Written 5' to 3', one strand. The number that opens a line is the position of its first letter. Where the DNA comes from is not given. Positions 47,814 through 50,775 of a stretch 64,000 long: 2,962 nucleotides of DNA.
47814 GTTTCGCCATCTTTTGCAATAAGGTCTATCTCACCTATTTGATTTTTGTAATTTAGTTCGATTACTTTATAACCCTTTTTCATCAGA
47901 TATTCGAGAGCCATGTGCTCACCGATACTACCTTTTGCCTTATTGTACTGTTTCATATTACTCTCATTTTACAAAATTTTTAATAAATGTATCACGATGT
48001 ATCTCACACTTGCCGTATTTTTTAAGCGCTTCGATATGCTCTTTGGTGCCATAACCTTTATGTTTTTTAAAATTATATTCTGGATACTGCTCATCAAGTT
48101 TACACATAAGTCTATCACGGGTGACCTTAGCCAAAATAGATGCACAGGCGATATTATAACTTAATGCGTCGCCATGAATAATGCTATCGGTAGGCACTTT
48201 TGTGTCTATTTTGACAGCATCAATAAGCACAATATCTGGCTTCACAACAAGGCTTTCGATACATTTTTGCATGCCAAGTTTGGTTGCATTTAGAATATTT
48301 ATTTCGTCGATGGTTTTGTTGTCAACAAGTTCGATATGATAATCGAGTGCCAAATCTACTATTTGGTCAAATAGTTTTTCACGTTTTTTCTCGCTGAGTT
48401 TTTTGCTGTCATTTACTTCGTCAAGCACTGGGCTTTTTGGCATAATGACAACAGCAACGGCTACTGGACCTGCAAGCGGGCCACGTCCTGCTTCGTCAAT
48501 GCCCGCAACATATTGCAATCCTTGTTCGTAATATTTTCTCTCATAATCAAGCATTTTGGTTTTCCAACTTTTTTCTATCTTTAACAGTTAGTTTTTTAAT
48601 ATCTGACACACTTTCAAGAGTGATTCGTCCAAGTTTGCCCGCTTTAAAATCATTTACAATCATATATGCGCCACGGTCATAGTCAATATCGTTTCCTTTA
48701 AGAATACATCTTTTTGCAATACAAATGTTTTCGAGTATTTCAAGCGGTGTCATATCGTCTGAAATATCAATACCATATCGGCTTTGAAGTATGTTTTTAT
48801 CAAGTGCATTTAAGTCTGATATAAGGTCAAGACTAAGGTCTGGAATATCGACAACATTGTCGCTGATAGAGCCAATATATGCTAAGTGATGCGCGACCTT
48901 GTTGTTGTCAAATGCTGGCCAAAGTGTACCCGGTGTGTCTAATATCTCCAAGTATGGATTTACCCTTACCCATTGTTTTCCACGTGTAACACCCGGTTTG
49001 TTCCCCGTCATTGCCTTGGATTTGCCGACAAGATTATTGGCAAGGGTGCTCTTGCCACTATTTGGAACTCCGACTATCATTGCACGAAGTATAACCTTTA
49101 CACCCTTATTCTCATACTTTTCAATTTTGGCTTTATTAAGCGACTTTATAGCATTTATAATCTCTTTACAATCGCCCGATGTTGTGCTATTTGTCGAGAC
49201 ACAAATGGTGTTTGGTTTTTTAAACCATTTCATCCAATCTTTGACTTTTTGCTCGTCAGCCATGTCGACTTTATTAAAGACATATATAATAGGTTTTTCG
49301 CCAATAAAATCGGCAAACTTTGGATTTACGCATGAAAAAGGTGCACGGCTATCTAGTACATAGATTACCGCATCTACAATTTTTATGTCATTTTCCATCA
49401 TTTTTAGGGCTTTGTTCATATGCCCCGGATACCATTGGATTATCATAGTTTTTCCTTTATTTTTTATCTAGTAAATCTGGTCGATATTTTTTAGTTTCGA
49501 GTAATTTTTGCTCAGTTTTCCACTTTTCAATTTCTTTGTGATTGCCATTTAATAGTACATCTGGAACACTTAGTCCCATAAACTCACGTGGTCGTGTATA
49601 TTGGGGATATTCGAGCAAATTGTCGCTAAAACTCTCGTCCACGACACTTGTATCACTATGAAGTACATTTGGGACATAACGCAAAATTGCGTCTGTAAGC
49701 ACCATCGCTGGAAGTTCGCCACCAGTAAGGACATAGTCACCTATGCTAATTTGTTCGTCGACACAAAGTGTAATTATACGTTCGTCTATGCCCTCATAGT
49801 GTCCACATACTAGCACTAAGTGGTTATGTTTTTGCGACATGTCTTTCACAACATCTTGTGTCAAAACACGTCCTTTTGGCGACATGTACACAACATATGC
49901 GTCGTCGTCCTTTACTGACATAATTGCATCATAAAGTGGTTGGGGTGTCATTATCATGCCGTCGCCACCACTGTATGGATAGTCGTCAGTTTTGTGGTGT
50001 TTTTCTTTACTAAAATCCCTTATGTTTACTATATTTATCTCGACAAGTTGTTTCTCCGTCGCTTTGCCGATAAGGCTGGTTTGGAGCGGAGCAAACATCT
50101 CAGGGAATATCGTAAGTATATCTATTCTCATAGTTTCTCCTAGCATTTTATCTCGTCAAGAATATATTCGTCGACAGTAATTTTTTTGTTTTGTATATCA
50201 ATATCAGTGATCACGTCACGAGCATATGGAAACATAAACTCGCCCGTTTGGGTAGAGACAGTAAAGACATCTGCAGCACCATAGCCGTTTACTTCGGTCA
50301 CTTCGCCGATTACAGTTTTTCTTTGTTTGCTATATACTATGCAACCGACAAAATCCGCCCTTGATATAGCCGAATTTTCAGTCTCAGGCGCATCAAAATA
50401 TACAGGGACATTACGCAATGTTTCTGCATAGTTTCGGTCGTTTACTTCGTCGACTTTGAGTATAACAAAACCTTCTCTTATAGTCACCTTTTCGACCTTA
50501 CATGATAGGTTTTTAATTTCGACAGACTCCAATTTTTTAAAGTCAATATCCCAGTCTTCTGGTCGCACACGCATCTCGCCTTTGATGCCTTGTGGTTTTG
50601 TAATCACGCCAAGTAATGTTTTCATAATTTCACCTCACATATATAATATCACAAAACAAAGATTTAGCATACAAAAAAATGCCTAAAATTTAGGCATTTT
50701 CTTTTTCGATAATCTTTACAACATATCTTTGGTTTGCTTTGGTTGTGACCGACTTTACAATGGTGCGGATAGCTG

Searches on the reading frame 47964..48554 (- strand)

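Call 67: search_protein_families(library=pfam, proteins=[window:47964-48554:-], max_evalue=0.001)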
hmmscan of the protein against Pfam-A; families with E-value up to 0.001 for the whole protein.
window:47964-48554:- (196 aa): 1 family
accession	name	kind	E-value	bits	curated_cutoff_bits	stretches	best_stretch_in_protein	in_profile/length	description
PF01351.25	RNase_HII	-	7.4e-41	140.7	25.8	1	17-191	1-197/199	Ribonuclease HII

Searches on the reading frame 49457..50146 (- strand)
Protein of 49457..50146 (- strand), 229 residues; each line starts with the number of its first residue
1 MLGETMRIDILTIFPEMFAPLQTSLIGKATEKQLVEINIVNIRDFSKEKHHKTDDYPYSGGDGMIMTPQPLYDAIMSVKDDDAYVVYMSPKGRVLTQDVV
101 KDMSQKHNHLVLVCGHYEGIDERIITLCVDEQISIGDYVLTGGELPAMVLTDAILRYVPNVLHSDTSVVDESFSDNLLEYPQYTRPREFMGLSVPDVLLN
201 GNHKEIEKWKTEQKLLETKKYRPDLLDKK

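Call 67: search_protein_families(library=pfam, proteins=[window:49457-50146:-], max_evalue=0.001)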
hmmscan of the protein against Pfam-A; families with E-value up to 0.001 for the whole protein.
window:49457-50146:- (229 aa): 1 family
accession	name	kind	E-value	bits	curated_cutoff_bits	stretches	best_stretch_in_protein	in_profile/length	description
PF01746.26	tRNA_m1G_MT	-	6.7e-58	196.1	27.3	1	27-223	2-195/195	tRNA (Guanine-1)-methyltransferase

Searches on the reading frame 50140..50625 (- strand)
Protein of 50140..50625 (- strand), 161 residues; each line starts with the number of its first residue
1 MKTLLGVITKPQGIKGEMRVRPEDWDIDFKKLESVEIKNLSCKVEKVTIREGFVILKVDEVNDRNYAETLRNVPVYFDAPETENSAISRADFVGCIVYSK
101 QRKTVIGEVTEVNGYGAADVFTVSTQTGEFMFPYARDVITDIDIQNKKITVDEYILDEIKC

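Call 67: search_protein_families(library=pfam, proteins=[window:50140-50625:-], max_evalue=0.001)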
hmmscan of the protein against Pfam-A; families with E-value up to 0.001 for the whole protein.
window:50140-50625:- (161 aa): 3 families
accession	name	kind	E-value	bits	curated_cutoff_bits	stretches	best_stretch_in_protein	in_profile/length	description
PF24986.1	PRC_RimM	-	6.5e-14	51.8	27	1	91-152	3-64/69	RimM PRC barrel domain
PF01782.24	RimM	-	2.1e-13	50.8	23.5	1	5-77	2-80/84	RimM N-terminal domain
PF05239.21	PRC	-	0.00025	21.4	21.2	1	87-153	4-73/78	PRC-barrel domain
